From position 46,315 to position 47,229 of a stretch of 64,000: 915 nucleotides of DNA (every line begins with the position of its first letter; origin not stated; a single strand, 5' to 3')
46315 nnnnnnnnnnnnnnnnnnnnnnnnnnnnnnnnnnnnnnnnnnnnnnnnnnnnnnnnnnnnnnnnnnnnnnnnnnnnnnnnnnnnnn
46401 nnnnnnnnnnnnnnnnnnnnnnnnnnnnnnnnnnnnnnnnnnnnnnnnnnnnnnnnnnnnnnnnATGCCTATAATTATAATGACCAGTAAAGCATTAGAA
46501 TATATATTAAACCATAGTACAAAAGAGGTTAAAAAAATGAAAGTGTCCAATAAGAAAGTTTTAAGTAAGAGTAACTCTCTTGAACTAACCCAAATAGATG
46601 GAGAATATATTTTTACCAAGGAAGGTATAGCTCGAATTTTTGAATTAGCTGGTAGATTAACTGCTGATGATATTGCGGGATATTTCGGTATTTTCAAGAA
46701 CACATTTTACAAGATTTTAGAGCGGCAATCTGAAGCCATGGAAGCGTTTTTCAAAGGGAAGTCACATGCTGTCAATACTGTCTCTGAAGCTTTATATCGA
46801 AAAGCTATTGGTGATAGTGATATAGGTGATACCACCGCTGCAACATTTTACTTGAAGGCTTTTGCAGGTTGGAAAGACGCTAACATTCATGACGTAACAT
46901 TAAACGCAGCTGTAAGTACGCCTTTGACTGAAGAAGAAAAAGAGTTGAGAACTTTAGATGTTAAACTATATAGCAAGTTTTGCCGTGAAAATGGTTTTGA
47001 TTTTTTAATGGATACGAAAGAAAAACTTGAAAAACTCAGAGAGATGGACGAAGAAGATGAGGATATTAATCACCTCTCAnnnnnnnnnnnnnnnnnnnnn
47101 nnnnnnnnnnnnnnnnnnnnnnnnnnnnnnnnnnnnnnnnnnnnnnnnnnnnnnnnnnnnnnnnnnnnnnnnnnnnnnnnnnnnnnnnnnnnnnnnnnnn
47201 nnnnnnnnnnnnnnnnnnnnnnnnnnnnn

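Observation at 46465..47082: Second TerS-like gene located in the replication/backbone block, far from TerL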

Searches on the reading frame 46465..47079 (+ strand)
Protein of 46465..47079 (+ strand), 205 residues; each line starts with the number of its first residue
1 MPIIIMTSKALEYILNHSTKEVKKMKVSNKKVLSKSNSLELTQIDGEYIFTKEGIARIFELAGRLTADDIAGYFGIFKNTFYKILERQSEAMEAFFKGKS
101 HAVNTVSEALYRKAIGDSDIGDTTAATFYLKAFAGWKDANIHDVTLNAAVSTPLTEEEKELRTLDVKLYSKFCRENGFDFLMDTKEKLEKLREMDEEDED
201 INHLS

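Call 4: search_protein_families(library=pfam, proteins=[window:46465-47079:+], max_evalue=1)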
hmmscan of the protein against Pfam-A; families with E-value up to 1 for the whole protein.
window:46465-47079:+ (205 aa): 3 families
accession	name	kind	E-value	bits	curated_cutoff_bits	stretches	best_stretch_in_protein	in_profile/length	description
PF04967.18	HTH_10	-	0.038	14.2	23.1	1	60-87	19-46/53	HTH DNA binding domain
PF23236.1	WH2_Lhr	-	0.12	13.4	27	1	51-118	26-93/105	Large helicase-related protein, winged-helix domain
PF01214.23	CK_II_beta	-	0.16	12.2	27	1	6-60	38-90/182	Casein kinase II regulatory subunit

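Call 5: search_protein_families(library=phrogs, proteins=[window:46465-47079:+], max_evalue=0.1)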
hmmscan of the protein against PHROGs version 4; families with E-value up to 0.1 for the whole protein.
window:46465-47079:+ (205 aa): 5 families
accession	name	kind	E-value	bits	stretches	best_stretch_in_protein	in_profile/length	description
phrog_309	-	head and packaging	4e-15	57.6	1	50-200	142-313/319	terminase small subunit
phrog_28310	-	unknown function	0.05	14.9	0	47-100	5-59/76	-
phrog_33096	-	unknown function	0.05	14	1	87-197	129-236/256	-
phrog_20467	-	DNA, RNA and nucleotide metabolism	0.062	14.2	0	44-89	57-103/112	HNH endonuclease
phrog_35775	-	unknown function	0.096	14.1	0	62-110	21-69/133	-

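Call 6: search_protein_families(library=ncbifam, proteins=[window:46465-47079:+], max_evalue=0.1)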
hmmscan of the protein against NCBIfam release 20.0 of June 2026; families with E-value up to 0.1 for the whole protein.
window:46465-47079:+ (205 aa): 0 families

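Call 11: find_homologous_proteins(query=window:46465-47079:+)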
Query window:46465-47079:+ (205 aa): 13 proteins with E <= 0.001 among 354 candidates.
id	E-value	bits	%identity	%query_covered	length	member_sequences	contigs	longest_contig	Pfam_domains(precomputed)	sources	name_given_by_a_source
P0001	1.0e-110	386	99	88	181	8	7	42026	-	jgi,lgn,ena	jgi:hypothetical protein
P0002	4.8e-100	351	88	88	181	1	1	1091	-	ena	-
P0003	1.3e-97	343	90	86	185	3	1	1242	-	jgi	jgi:hypothetical protein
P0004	1.4e-96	339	87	86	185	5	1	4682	-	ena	-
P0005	4.3e-95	335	88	86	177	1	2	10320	-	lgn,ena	-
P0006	4.6e-95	335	88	86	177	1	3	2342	-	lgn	-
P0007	1.1e-93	330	85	86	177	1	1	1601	-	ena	-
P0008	1.9e-93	329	86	86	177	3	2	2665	-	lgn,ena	-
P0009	1.1e-90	320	83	86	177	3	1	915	-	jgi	-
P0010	1.2e-89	317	84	84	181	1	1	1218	-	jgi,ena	-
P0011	1.5e-88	313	81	86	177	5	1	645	-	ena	-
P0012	3.7e-86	305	81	84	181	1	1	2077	-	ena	-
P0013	1.7e-85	303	80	84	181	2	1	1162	-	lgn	-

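Call 12: find_encoding_contigs(protein=P0001, flank=10000, max_places=8)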
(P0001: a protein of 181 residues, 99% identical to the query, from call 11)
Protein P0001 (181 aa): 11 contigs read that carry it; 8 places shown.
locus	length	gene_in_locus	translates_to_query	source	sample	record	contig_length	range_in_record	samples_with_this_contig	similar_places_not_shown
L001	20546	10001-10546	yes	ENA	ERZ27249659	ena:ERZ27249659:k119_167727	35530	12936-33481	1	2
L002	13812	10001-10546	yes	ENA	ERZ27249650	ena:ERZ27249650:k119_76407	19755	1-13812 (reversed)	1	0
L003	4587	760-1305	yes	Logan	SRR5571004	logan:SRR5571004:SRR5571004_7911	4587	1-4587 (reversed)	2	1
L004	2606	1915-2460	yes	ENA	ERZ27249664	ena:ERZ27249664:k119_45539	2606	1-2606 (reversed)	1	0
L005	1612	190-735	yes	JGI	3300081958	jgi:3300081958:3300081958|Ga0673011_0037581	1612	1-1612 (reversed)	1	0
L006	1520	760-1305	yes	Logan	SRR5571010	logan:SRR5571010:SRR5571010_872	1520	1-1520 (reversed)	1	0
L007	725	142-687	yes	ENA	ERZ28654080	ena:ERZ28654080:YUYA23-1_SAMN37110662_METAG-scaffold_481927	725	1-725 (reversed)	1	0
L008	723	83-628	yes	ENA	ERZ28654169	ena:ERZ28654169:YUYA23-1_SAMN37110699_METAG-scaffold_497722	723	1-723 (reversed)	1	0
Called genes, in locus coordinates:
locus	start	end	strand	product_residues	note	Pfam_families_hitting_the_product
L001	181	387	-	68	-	PF00313:CSD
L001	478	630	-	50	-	-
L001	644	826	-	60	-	-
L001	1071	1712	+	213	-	PF01656:CbiA (weak), PF13614:AAA_31 (weak)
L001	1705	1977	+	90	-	-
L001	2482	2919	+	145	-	PF04352:ProQ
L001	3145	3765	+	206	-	PF00239:Resolvase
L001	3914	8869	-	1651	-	PF06048:DUF927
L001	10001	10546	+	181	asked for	-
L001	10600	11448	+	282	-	-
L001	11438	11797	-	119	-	-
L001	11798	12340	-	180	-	PF13274:SocA_Panacea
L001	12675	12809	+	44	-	-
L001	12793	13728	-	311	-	PF01051:Rep3_N, PF21205:Rep3_C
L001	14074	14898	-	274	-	PF02498:Bro-N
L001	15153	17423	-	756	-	-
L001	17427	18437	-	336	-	-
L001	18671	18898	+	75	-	-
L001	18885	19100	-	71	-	-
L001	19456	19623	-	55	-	-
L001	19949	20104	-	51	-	-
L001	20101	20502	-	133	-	-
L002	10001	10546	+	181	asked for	-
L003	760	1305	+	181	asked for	-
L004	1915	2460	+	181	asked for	-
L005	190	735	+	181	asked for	-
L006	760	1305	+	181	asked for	-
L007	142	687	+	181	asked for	-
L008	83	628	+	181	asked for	-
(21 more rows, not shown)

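Call 13: find_encoding_contigs(protein=P0005, flank=10000, max_places=6)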
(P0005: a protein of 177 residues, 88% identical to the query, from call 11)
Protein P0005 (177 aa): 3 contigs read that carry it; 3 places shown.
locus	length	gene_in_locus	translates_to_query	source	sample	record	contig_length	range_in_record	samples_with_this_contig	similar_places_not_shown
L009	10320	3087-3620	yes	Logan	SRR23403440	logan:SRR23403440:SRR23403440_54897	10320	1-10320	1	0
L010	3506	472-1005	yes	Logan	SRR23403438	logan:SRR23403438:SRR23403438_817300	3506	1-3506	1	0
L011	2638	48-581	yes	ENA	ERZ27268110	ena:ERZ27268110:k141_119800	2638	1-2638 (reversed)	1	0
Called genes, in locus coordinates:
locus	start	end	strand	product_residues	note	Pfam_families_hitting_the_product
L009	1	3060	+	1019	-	?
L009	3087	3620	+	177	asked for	-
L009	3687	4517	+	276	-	-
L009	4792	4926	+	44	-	-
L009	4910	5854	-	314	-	PF01051:Rep3_N, PF21205:Rep3_C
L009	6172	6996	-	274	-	PF02498:Bro-N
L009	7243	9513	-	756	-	-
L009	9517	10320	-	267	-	?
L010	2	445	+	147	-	?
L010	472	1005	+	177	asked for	-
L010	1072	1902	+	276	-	-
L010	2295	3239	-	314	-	PF01051:Rep3_N, PF21205:Rep3_C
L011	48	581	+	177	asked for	-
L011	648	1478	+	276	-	-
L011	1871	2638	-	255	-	?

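Call 30: predict_structure(alignment_id=A2)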
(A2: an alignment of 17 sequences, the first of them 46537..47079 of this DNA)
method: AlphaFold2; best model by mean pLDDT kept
length: 181 residues; sequences in the alignment: 17
mean_pLDDT: 70.6   pTM: 0.50
mean pLDDT of the five models: 70.6, 69.1, 64.3, 63.9, 61.6
residues with pLDDT >= 90: 32; 70-90: 70; 50-70: 40; < 50: 39
segments of 3 or more residues with pLDDT < 50: 1-13, 112-129, 156-159, 179-181
pLDDT, mean of each block of 10 residues (from residue 1): 37 68 88 90 88 90 91 89 85 81 80 46 41 69 69 55 54 51 43
secondary structure, 60 per line:
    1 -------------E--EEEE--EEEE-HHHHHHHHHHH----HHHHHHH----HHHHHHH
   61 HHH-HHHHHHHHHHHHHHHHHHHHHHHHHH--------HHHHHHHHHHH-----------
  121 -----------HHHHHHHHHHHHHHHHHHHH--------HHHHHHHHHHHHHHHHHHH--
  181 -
elements in order: E17-20 E23-26 H28-38 H43-49 H54-63 H65-90 H99-109 H132-151 H160-178

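Call 34: search_protein_representatives(alignment_id=A2)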
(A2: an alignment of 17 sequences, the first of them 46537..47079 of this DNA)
Query: 17 sequences, 175 profile positions. Proteins with E-value up to 0.001 (for the whole library): 5264; up to 1e-10: 1282; up to 1e-30: 62. The best 150 are listed.
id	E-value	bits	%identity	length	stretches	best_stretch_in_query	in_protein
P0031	2.2e-74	265.4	-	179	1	1-175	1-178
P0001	1.4e-64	233.4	-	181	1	4-175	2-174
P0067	1.2e-43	165.3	-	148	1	18-123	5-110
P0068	1.0e-42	162.3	-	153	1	17-151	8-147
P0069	2.8e-37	144.6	-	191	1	18-125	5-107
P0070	2.7e-36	141.4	-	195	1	16-125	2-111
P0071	5.2e-36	140.4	-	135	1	18-131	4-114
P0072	7.1e-36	140.0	-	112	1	14-113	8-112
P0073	8.3e-36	139.8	-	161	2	23-122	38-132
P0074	1.2e-35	139.2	-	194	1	17-122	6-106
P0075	1.3e-35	139.2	-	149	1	2-129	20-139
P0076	2.1e-35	138.5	-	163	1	21-132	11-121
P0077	4.6e-35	137.3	-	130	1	17-128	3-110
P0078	5.4e-35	137.1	-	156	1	14-144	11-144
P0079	7.1e-35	136.7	-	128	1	17-120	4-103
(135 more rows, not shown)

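Call 36: fold_search(model_id=the predicted structure, library=pdb)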
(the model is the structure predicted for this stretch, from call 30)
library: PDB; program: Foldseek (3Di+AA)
matches with E <= 10: 232; with E <= 0.001: 0
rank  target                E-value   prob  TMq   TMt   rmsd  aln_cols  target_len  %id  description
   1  2ao9_E                1.9e-01  0.72  0.26  0.37  10.6        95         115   15  Structural Genomics, The crystal structure of a Phage protein (phBC6A51) from Bacillus cereus ATCC 14579 (released 2005-09-27)
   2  2ao9_C                2.6e-01  0.69  0.26  0.37  10.8        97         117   14  Structural Genomics, The crystal structure of a Phage protein (phBC6A51) from Bacillus cereus ATCC 14579 (released 2005-09-27)
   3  2ao9_F                2.9e-01  0.75  0.28  0.42  10.6        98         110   16  Structural Genomics, The crystal structure of a Phage protein (phBC6A51) from Bacillus cereus ATCC 14579 (released 2005-09-27)
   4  2ao9_A                3.3e-01  0.63  0.26  0.37  10.8        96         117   14  Structural Genomics, The crystal structure of a Phage protein (phBC6A51) from Bacillus cereus ATCC 14579 (released 2005-09-27)
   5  2ao9_H                3.9e-01  0.63  0.28  0.40  11.1       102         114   16  Structural Genomics, The crystal structure of a Phage protein (phBC6A51) from Bacillus cereus ATCC 14579 (released 2005-09-27)
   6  2ao9_G                4.7e-01  0.54  0.26  0.40  10.7        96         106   14  Structural Genomics, The crystal structure of a Phage protein (phBC6A51) from Bacillus cereus ATCC 14579 (released 2005-09-27)
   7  2ao9_I                4.7e-01  0.30  0.23  0.34  10.1        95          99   18  Structural Genomics, The crystal structure of a Phage protein (phBC6A51) from Bacillus cereus ATCC 14579 (released 2005-09-27)
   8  3hef_B                6.3e-01  0.51  0.30  0.39  10.6       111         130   15  Crystal structure of the bacteriophage Sf6 terminase small subunit (released 2010-02-09)
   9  4dzj_A                7.5e-01  0.44  0.30  0.41  11.4       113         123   15  Crystal structure of the terminase small subunit gp1 with K59E mutation of the bacterial virus sf6 (released 2012-10-17)
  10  4gfk_A                8.9e-01  0.21  0.18  0.18   8.6        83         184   16  structures of NO factors (released 2013-06-19)
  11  3eus_B                1.3e+00  0.18  0.16  0.32  11.7        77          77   18  The crystal structure of the DNA binding protein from Silicibacter pomeroyi (released 2008-11-25)
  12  4dzj_B                1.4e+00  0.30  0.30  0.39  10.7       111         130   15  Crystal structure of the terminase small subunit gp1 with K59E mutation of the bacterial virus sf6 (released 2012-10-17)
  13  4dzp_B                1.8e+00  0.25  0.30  0.39  10.7       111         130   15  Crystal structure of the terminase small subunit gp1 with R48A mutation of the bacterial virus sf6 (released 2012-10-17)
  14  7x1k_A                1.9e+00  0.35  0.23  0.49   4.0        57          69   10  Crystal structure of the flagellar expression regulator DegU from Listeria monocytogenes (released 2022-08-10)
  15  1fse_A                2.0e+00  0.18  0.20  0.44   8.4        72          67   26  CRYSTAL STRUCTURE OF THE BACILLUS SUBTILIS REGULATORY PROTEIN GERE (released 2001-03-21)
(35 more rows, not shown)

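Call 38: search_solved_structures(query=A3, max_evalue=1, show_alignments=2)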
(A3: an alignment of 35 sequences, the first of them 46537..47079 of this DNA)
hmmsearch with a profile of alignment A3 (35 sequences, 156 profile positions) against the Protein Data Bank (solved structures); distinct sequences matched with E-value up to 1: 1.
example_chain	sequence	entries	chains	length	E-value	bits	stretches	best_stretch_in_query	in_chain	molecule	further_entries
1s7o_A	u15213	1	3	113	0.0001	25.4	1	7-69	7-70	Hypothetical UPF0122 protein SPy1201/SpyM3_0842/SPs1042/spyM18_1152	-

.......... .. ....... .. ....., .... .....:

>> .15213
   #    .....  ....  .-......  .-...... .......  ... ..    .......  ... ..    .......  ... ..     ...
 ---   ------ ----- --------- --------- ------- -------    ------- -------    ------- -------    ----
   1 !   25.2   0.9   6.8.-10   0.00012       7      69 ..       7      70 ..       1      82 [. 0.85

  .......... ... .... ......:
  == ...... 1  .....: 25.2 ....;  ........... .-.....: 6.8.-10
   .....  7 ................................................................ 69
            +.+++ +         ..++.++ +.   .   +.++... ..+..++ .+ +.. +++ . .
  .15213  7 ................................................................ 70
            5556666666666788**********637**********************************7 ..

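Call 39: search_protein_families(library=phrogs, alignment_id=A3, max_evalue=0.001)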
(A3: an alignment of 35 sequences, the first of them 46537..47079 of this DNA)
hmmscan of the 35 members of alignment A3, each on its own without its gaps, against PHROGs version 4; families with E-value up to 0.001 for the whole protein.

A. member 1, window:46537-47079:+ (181 aa): 1 family
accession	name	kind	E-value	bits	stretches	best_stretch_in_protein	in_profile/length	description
phrog_309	-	head and packaging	1.9e-15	58.6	1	26-176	142-313/319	terminase small subunit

B. families by the number of members that match (of 35 scanned): 23 families
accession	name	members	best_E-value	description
phrog_309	-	35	2.5e-23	terminase small subunit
phrog_125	-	8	1.1e-05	DNA invertase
phrog_12540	-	6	8e-06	-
phrog_606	-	5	3.7e-05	terminase small subunit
phrog_28310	-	4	8.8e-07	-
phrog_24579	-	2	1.8e-07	terminase small subunit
phrog_20467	-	2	3e-05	HNH endonuclease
phrog_2538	-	2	0.00023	terminase small subunit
phrog_498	-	1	9.6e-18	DNA methyltransferase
phrog_14131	-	1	6.7e-07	DNA binding protein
phrog_3008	-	1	8.3e-07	DNA methyltransferase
phrog_23085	-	1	1.1e-06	-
phrog_2391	-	1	1.4e-05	DNA binding protein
phrog_67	-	1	2.1e-05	DNA methyltransferase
phrog_57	-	1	7.4e-05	terminase small subunit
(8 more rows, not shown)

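Call 40: search_dna_similar(query=window:46537-47079:+, collection=phages, mode=protein, max_evalue=0.001, max_rows=25)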
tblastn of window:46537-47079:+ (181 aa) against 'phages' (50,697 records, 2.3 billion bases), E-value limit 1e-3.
Records with a match: 6; places in all: 6; records where one place covers at least 80% of the query: 0.
Best place of each record, by identity: <60% 6.
By first word of the organism name: Roseobacter 2; Vibrio 1; Moraxella 1; Serratia 1; Psychrobacter 1.
By host as written in the record: Roseobacter sp. FZCC0083 2; Vibrio sp. sp. F13 1; Moraxella catarrhalis 1; Serratia liquefaciens EOA81 1; Psychrobacter sp. 1.
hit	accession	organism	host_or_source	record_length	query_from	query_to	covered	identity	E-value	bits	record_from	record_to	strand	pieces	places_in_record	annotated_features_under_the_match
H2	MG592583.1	Vibrio phage 1.213.O._10N.222.54.F10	Vibrio sp. sp. F13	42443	25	167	79%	35.7%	1e-15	79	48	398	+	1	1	homeodomain-like protein | terminase large subunit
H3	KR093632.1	Moraxella phage Mcat8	Moraxella catarrhalis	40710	31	128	54%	44.0%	3e-13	72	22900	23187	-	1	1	hypothetical protein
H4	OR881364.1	Serratia phage vB_SlqS_ZDD2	Serratia liquefaciens EOA81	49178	26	123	54%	38.6%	2e-7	56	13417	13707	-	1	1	hypothetical protein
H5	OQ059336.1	Psychrobacter phage vB_PmaS_Y8A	Psychrobacter sp.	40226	26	130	58%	35.2%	4e-10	63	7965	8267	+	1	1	terminase small subunit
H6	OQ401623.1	Roseobacter phage CRP-901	Roseobacter sp. FZCC0083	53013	37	131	52%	32.6%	2e-6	53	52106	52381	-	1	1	terminase small subunit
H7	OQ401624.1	Roseobacter phage CRP-902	Roseobacter sp. FZCC0083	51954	37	114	43%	33.3%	1e-4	47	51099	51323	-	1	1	terminase small subunit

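Call 41: search_dna_similar(query=window:46537-47079:+, collection=plasmids, mode=protein, max_evalue=0.001, max_rows=25)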
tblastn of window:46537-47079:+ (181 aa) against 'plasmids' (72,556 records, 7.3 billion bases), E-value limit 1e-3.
Records with a match: 2; places in all: 4; records where one place covers at least 80% of the query: 0.
Best place of each record, by identity: <60% 2.
By first word of the organism name: Candidatus 2.
By predicted mobility (MOB-suite, as given by PLSDB): non-mobilizable 2.
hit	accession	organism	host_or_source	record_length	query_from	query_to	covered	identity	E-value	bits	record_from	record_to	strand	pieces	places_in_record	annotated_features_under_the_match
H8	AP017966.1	Candidatus Megaera polyxenophila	-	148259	31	156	70%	32.3%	5e-7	56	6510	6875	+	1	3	hypothetical protein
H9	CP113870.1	Candidatus Megaera polyxenophila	Euplotes woodruffi,mixed host and ...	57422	31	130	55%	33.7%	1e-8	61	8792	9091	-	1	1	hypothetical protein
